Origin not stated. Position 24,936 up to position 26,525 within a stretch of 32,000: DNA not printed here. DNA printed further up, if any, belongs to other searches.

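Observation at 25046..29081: Integrase-less HUH-Rep module with a compact operon of unknown acidic proteins, between msrA and a broken methylase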

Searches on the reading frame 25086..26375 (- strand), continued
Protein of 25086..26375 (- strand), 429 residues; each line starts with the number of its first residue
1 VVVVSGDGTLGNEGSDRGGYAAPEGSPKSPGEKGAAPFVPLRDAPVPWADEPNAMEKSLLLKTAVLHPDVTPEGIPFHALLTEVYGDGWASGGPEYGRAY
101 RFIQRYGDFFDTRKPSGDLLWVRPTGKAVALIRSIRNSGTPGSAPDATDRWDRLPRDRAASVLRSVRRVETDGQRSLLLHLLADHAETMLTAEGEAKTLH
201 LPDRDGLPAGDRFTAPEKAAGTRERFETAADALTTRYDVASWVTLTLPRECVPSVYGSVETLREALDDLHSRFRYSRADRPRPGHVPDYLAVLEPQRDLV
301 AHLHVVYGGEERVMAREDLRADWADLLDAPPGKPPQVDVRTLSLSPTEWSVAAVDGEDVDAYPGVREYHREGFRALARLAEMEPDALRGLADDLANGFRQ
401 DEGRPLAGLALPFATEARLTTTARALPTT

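Call 38: fold_search(model_id=the predicted structure, library=viral)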
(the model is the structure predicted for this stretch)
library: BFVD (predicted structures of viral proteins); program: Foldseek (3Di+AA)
matches with E <= 10: 795; with E <= 0.001: 3
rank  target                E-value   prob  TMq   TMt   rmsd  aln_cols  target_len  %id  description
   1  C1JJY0                4.5e-13  1.00  0.50  0.43  13.8       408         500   19  Uncharacterized protein 1 [Halorubrum pleomorphic virus 1]
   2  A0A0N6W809            3.6e-04  1.00  0.33  0.48   6.4       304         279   13  (no name in the UniProt tables at hand)
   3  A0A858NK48            6.8e-04  1.00  0.22  0.34  14.8       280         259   15  (no name in the UniProt tables at hand)
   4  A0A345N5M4            3.7e-03  0.99  0.22  0.34  14.6       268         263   19  (no name in the UniProt tables at hand)
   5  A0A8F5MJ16            4.5e-03  0.97  0.19  0.23  18.1       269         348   15  Replication initiator protein [Microvirus mar36]
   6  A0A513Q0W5            5.2e-03  0.91  0.20  0.19  14.7       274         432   14  Nonstructural protein (Fragment) [Porcine parvovirus 7]
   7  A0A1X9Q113            5.7e-03  0.99  0.21  0.20  13.8       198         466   16  (no name in the UniProt tables at hand)
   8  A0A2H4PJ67            6.0e-03  1.00  0.23  0.36  11.4       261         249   15  (no name in the UniProt tables at hand)
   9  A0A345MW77            7.0e-03  0.98  0.22  0.21  21.4       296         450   13  (no name in the UniProt tables at hand)
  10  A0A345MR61            7.3e-03  0.96  0.25  0.30  15.5       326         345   10  (no name in the UniProt tables at hand)
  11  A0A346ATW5            8.1e-03  1.00  0.22  0.30   5.8       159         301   16  (no name in the UniProt tables at hand)
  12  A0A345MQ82            8.5e-03  1.00  0.24  0.29   6.3       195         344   12  (no name in the UniProt tables at hand)
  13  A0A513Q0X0            8.5e-03  0.95  0.21  0.37   9.5       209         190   12  Nonstructural protein (Fragment) [Porcine parvovirus 7]
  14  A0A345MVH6            9.3e-03  0.85  0.19  0.26  14.1       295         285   14  (no name in the UniProt tables at hand)
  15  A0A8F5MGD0            9.8e-03  0.98  0.21  0.32  12.8       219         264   15  (no name in the UniProt tables at hand)
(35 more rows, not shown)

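Call 40: find_related_loci(query=A1, collection=genome_contigs, flank=10000)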
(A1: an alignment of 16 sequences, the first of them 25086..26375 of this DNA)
Query A1 (429 aa) in genome_contigs; peptide patterns used: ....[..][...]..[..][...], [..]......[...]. (x = any residue, [..] = any of these).
19 stretches matched a pattern, but none encodes a relative of the query by tblastn (E <= 1e-3).

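Call 41: find_related_loci(query=A1, collection=viral_contigs, flank=10000)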
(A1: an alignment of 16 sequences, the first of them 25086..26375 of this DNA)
Query A1 (429 aa) in viral_contigs; peptide patterns used: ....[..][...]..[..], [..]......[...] (x = any residue, [..] = any of these).
87 stretches matched a pattern, but none encodes a relative of the query by tblastn (E <= 1e-3).

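Call 42: find_encoding_contigs(protein=P0001, flank=10000, max_places=6)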
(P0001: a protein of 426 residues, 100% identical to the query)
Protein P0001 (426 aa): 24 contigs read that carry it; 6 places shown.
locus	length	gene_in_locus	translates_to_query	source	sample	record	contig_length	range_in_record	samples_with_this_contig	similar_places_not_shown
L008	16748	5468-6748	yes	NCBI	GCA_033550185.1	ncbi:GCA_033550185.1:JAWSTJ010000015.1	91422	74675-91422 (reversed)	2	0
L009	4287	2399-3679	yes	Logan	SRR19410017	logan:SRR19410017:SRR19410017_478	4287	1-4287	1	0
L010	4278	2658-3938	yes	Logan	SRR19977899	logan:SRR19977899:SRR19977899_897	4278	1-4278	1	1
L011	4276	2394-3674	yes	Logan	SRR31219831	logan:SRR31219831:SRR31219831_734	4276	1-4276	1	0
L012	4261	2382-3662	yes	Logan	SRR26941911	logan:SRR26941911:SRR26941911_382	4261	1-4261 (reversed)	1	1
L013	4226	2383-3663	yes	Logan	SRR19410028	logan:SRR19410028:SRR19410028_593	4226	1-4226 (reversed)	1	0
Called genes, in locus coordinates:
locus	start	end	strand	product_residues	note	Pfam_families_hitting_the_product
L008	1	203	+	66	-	?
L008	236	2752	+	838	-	PF02384:N6_Mtase, PF18135:Type_ISP_C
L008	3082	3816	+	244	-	-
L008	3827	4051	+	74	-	-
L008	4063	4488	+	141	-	-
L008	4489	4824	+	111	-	-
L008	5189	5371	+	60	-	-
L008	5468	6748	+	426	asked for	-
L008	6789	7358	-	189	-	PF01625:PMSR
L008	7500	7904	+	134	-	PF00571:CBS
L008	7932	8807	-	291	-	PF01975:SurE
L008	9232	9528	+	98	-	PF25213:HVO_A0261_N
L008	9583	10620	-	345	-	PF13480:Acetyltransf_6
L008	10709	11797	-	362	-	PF02388:FemAB (faint), PF13480:Acetyltransf_6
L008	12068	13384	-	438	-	-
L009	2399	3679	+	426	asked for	-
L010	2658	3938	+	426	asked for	-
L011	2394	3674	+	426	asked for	-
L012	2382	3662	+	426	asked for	-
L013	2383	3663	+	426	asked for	-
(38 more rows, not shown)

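Call 43: find_encoding_contigs(protein=P0011, flank=10000, max_places=2)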
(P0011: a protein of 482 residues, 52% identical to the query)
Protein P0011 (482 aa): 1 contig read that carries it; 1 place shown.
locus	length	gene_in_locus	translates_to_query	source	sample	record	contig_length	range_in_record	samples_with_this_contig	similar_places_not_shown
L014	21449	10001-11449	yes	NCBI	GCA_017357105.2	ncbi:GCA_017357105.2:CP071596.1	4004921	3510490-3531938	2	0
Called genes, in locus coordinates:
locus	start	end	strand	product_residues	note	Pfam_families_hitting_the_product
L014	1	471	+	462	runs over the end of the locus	PF00557:Peptidase_M24 (weak)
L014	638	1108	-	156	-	PF14539:DUF4442 (faint), PF03061:4HBT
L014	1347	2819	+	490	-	PF16926:HisKA_4TM (weak), PF00989:PAS, PF13188:PAS_8, PF08448:PAS_4, PF13426:PAS_9, PF24820:Diguanyl_cycl_sensor (weak), PF00512:HisKA (weak), PF02518:HATPase_c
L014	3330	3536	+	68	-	-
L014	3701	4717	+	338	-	PF00589:Phage_integrase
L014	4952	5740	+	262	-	-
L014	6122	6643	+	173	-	PF13404:HTH_AsnC-type, PF13412:HTH_24, PF08279:HTH_11 (weak)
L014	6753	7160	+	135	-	PF24035:DUF7344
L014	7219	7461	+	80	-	PF18545:HalOD1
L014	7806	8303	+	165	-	-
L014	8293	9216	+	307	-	PF11611:DUF4352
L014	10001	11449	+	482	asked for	-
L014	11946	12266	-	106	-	PF12840:HTH_20 (weak)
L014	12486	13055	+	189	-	-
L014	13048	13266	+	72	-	PF24461:DUF7576 (weak)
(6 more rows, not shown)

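Call 47: find_encoding_contigs(protein=P0014, flank=10000, max_places=2)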
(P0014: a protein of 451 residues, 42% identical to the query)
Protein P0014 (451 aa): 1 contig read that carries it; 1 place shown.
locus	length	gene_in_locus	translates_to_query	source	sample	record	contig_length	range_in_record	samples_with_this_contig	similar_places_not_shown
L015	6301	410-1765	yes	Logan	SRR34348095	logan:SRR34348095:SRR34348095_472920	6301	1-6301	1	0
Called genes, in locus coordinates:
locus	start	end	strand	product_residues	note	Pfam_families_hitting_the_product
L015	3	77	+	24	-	?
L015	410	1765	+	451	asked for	-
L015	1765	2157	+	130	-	-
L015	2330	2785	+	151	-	PF13392:HNH_3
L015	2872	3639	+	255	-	-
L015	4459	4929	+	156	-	-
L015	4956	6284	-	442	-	PF00589:Phage_integrase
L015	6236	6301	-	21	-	?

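Call 48: find_encoding_contigs(protein=P0019, flank=10000, max_places=2)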
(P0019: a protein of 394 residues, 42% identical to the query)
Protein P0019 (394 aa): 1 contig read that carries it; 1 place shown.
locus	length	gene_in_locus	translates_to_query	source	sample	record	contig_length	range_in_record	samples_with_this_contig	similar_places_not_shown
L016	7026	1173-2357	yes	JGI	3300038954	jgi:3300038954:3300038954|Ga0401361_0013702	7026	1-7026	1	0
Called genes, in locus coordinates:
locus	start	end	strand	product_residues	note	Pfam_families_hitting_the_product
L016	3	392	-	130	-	?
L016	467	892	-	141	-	PF01970:TctA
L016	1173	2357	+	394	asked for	-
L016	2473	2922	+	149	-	-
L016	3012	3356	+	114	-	PF18742:DpnII-MboI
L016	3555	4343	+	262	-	-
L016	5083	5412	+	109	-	-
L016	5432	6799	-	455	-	PF00589:Phage_integrase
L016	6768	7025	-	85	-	?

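Call 49: find_encoding_contigs(protein=P0015, flank=10000, max_places=2)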
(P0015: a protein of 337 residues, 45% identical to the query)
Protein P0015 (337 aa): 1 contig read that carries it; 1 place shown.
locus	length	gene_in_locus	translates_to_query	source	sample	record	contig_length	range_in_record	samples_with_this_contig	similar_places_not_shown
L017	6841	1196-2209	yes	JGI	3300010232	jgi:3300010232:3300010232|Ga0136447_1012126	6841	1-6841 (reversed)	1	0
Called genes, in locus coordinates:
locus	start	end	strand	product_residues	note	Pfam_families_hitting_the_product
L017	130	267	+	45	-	PF24434:DUF7557 (weak)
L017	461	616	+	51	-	-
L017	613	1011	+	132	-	-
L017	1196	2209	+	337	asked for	-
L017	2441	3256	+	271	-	PF00977:His_biosynth, PF05690:ThiG (faint), PF01207:Dus (weak), PF03060:NMO (faint)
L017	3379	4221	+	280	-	-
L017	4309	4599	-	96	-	PF13656:RNA_pol_L_2, PF01193:RNA_pol_L (weak)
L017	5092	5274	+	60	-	-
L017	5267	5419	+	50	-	-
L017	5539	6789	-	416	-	PF05221:AdoHcyase, PF00670:AdoHcyase_NAD, PF02826:2-Hacid_dh_C, PF07991:KARI_N (weak)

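Call 50: find_encoding_contigs(protein=P0006, flank=10000, max_places=2)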
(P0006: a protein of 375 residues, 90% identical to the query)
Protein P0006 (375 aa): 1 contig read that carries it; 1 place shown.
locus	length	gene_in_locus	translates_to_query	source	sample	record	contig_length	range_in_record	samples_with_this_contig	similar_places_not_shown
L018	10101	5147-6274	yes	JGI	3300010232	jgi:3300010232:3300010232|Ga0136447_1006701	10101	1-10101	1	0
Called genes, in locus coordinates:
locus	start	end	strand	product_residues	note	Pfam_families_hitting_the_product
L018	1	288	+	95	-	?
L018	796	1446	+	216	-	PF00239:Resolvase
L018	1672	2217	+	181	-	-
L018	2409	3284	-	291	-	-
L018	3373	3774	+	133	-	-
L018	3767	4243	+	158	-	-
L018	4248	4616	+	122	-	-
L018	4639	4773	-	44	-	-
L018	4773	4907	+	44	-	-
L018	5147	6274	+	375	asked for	-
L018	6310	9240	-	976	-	PF04313:HSDR_N (faint), PF02384:N6_Mtase, PF20473:MmeI_Mtase, PF07669:Eco57I, PF22837:M_Eco57I_C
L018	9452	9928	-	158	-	PF04307:YdjM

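Call 53: search_dna_similar(query=L001:130-1479:+, collection=phages, mode=protein, max_evalue=0.001, max_rows=15)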
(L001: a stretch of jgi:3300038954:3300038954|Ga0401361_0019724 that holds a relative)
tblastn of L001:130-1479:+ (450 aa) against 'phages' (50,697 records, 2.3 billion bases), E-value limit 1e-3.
Records with a match: 35; places in all: 35; records where one place covers at least 80% of the query: 1.
Best place of each record, by identity: <60% 35.
By first word of the organism name: Bacteriophage 9; Corynebacterium 5; Halorubrum 4; Methanothermobacter 2; Clostridium 2; Gordonia 2; Listeria 2; Geoglobus 1; Pleomorphic 1; Caudoviricetes 1; and 6 more.
By host as written in the record: - 14; Corynebacterium vitaeruminis CAG1 3; Halorubrum sp. 2; Gordonia terrae 3612 2; Listeria monocytogenes 2; Corynebacterium vitaeruminis CAG1, a derivative of (NCIB9291) 2; Geoglobus acetivorans strain SBH6 1; Archaeoglobus sp. JdFR-37 1; and 8 more.
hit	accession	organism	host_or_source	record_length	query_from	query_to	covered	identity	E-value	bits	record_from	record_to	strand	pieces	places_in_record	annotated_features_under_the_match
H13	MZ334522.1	Halorubrum tailed virus 27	Halorubrum sp.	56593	62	393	74%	39.2%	2e-60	219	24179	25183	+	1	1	integrase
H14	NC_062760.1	Halorubrum tailed virus 27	Halorubrum sp.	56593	62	393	74%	39.2%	2e-60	219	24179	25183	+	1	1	integrase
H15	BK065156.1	Geoglobus acetivorans pleomorphic virus 1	Geoglobus acetivorans strain SBH6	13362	59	447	86%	25.8%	8e-20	99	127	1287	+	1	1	integrase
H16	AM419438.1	Halorubrum virus BJ1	hypersaline lake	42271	125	445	71%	26.6%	2e-4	50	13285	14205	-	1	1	hypothetical protein (x2)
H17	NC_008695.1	Halorubrum virus BJ1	hypersaline lake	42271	125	445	71%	26.6%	2e-4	50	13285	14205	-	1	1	hypothetical protein | tyrosine-type recombinase/integrase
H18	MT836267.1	Bacteriophage sp.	human fecal samples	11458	39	356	71%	25.4%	5e-4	49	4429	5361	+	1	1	record has no annotation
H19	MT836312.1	Bacteriophage sp.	human fecal samples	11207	71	376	68%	25.9%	3e-4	49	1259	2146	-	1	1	record has no annotation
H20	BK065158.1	Pleomorphic virus ThalV2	Archaeoglobus sp. JdFR-37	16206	127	393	59%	27.9%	2e-14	82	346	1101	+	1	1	xerC: tyrosine recombinase XerC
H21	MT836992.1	Bacteriophage sp.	human fecal samples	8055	71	348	62%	26.6%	6e-7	58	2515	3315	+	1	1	record has no annotation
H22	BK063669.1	Caudoviricetes sp. vir524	Methanomicrobiales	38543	143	392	56%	29.2%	4e-13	78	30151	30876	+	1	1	integrase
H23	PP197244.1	Terrisporobacter phage TPELB_ph1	Terrisporobacter petrolearius ELB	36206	49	339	65%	24.5%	2e-9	66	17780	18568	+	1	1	integrase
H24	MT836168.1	Bacteriophage sp.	human fecal samples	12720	92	332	54%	29.4%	8e-8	61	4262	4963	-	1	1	record has no annotation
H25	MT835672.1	Bacteriophage sp.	human fecal samples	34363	67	353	64%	24.7%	2e-5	53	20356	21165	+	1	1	record has no annotation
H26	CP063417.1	Parageobacillus phage JGon-2020a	Parageobacillus thermoglucosidasius 23.6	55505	65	334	60%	25.5%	1e-5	54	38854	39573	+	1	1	record has no annotation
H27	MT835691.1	Bacteriophage sp.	human fecal samples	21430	89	346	57%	26.7%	2e-5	53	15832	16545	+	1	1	record has no annotation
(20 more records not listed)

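Call 71: find_encoding_contigs(protein=P0009, flank=10000, max_places=2)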
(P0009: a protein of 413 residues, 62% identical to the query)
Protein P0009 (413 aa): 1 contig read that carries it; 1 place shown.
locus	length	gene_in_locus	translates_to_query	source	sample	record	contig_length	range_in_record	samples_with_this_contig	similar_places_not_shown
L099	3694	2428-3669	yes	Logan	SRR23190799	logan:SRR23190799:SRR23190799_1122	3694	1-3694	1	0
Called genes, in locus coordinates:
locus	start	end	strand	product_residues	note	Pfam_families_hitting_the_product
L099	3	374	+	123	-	?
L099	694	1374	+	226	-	-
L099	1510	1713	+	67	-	-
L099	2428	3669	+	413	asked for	-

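Call 72: find_encoding_contigs(protein=P0012, flank=10000, max_places=2)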
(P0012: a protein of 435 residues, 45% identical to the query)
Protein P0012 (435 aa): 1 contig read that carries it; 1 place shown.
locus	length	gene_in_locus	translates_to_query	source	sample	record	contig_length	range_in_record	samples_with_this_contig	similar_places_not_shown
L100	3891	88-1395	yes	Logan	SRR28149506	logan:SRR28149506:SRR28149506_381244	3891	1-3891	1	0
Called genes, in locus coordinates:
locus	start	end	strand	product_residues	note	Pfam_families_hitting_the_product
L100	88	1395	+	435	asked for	-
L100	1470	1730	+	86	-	-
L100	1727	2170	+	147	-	PF24266:HTH_HVO_0163_N (faint)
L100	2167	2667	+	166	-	-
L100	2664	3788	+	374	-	PF00589:Phage_integrase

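Call 83: search_protein_families(library=padloc, proteins=[window:25086-26375:-], max_evalue=0.01)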
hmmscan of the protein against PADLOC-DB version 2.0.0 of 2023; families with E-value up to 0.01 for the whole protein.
window:25086-26375:- (429 aa): 0 families

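Call 84: search_protein_families(library=pfam, proteins=[L001:130-1479:+, L003:5039-6361:+, L003:11301-11507:+, L003:7009-7395:+], max_evalue=0.01)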
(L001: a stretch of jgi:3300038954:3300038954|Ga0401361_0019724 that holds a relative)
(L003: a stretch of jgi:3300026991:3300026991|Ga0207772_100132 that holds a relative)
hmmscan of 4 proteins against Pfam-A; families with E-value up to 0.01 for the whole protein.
L001:130-1479:+ (450 aa): 5 families
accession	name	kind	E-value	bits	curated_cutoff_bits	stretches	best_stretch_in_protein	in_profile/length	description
PF00589.27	Phage_integrase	-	1.4e-18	67.7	27.1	1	164-348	3-170/172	Phage integrase family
PF13248.11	Zn_ribbon_3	-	1.8e-05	24.4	27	1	375-394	5-24/26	zinc-ribbon domain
PF12773.13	DZR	-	0.00022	21.8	27.3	1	368-393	20-45/45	Double zinc ribbon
PF10571.15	UPF0547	-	0.00047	20.7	29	1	375-397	3-25/26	Uncharacterised protein family UPF0547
PF13240.11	Zn_Ribbon_1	-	0.0019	18.4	25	1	375-393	2-20/23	zinc-ribbon domain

L003:5039-6361:+ (441 aa): 3 families
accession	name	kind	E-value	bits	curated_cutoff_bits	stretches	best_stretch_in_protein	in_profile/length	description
PF00589.27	Phage_integrase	-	3.6e-22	79.4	27.1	1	150-329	2-170/172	Phage integrase family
PF13240.11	Zn_Ribbon_1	-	1.6e-05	25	25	1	356-375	2-21/23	zinc-ribbon domain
PF12773.13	DZR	-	0.0022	18.6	27.3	1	355-374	26-45/45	Double zinc ribbon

L003:11301-11507:+ (69 aa): 0 families

L003:7009-7395:+ (129 aa): 6 families
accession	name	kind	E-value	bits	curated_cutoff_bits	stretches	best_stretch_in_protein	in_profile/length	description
PF13412.12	HTH_24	-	2e-05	24.5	21.9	1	9-51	5-46/48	Winged helix-turn-helix DNA-binding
PF09339.16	HTH_IclR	-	2.2e-05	24.6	22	1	12-54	8-50/52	IclR helix-turn-helix domain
PF04703.18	FaeA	-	0.00025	21.7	20.7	1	10-54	3-47/62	FaeA-like protein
PF24034.1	DUF7343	-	0.0015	18.8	27.6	1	9-54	5-50/62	Domain of unknown function (DUF7343)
PF25213.1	HVO_A0261_N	-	0.0017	18.7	35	1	20-59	22-61/86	HVO_A0261 N-terminal domain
PF12802.13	MarR_2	-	0.0032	18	27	1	23-56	21-54/61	MarR family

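Call 95: find_related_loci(query=A1, collection=metagenome_contigs, flank=10000)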
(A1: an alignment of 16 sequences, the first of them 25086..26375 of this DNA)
Query A1 (429 aa) in metagenome_contigs; peptide patterns used: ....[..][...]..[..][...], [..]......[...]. (x = any residue, [..] = any of these).
31 stretches matched a pattern; 1 encode a relative of the query (tblastn E <= 1e-3); 1 distinct loci.
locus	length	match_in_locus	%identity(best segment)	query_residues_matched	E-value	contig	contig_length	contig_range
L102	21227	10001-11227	75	4-419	0e+0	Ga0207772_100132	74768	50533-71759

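Call 107: find_encoding_contigs(protein=P0173, flank=10000, max_places=2)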
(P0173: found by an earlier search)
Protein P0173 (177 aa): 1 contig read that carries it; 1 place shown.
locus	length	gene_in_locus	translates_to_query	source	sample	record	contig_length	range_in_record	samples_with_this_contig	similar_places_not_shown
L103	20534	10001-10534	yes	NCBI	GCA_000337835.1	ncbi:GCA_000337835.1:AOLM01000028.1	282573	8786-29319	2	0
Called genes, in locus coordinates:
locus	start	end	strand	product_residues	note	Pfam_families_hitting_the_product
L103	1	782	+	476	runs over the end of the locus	PF03721:UDPG_MGDP_dh_N, PF00984:UDPG_MGDP_dh, PF03720:UDPG_MGDP_dh_C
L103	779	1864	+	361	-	PF13579:Glyco_trans_4_4 (weak), PF02350:Epimerase_2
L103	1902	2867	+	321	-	-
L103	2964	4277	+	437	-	-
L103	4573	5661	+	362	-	PF13480:Acetyltransf_6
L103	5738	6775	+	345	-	PF13480:Acetyltransf_6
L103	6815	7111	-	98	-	PF25213:HVO_A0261_N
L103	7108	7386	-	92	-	-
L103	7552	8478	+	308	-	PF20181:DUF6544, PF21900:DUF6920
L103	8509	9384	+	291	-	PF01975:SurE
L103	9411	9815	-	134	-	PF00571:CBS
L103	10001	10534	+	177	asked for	PF01625:PMSR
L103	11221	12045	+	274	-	PF01656:CbiA, PF02374:ArsA_ATPase (faint), PF06564:CBP_BcsQ (faint), PF09140:MipZ (faint), PF10609:ParA, PF13614:AAA_31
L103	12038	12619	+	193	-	PF25925:DUF7970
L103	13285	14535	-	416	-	PF13191:AAA_16, PF13401:AAA_22, PF22703:Cdc6_lid, PF09079:WHD_Cdc6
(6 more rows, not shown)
